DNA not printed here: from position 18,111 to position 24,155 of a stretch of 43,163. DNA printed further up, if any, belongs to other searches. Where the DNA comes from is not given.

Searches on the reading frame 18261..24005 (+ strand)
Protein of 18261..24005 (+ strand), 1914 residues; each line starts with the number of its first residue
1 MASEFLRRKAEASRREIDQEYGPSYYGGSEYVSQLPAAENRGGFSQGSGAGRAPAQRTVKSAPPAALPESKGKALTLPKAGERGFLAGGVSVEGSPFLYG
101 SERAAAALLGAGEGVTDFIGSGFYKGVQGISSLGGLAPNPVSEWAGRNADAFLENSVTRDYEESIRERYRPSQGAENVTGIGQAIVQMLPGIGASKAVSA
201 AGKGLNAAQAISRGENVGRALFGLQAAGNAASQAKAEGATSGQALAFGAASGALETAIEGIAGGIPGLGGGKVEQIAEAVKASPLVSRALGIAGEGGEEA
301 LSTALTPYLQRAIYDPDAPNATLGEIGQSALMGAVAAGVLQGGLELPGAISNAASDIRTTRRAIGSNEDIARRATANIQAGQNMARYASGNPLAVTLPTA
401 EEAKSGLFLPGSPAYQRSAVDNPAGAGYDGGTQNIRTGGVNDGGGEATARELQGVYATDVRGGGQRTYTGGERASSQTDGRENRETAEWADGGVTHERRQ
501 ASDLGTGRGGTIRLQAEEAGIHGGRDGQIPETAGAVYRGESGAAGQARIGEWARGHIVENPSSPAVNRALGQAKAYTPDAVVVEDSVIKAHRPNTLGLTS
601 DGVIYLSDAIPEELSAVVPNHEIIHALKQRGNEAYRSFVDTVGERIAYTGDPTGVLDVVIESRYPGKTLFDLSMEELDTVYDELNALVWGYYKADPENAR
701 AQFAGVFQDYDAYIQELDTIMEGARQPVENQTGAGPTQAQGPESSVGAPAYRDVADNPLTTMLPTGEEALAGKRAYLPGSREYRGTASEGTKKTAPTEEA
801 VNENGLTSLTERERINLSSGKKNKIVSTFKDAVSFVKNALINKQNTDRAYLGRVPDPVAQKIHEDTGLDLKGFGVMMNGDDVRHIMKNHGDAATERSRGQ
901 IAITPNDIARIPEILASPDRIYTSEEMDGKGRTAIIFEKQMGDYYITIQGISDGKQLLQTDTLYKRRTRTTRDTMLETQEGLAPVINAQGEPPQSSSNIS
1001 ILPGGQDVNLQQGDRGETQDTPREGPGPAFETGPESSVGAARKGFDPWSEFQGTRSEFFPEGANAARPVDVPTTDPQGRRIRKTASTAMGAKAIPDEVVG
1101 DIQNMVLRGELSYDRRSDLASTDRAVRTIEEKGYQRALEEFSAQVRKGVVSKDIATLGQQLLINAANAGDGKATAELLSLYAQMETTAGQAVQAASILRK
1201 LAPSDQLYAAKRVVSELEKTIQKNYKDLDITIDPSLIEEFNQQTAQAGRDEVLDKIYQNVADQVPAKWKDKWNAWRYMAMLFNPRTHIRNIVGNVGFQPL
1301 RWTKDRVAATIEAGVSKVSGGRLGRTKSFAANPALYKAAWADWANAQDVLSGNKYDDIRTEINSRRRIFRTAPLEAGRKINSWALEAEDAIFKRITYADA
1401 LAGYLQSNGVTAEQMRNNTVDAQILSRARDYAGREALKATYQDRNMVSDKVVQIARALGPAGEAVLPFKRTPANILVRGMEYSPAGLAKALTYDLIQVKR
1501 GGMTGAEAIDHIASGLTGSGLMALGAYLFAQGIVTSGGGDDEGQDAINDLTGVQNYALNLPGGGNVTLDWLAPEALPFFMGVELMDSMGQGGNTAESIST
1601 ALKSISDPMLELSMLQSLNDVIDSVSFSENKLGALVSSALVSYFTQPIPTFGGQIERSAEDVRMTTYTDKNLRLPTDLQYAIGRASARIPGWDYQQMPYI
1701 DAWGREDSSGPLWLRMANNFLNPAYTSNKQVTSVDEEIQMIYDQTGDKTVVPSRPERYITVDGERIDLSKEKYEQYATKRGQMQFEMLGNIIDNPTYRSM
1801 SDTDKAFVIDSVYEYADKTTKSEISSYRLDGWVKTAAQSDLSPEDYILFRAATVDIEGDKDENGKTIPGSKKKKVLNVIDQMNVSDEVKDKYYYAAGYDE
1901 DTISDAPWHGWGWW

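Call 79: search_protein_families(library=pfam, proteins=[window:18261-24005:+], max_evalue=0.001)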
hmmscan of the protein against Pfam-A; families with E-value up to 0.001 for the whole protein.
window:18261-24005:+ (1914 aa): 1 family
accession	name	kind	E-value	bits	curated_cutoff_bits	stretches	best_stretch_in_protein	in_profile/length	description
PF18812.6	PBECR3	-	1.8e-23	83.1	30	1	859-970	8-112/115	phage-Barnase-EndoU-ColicinE5/D-RelE like nuclease3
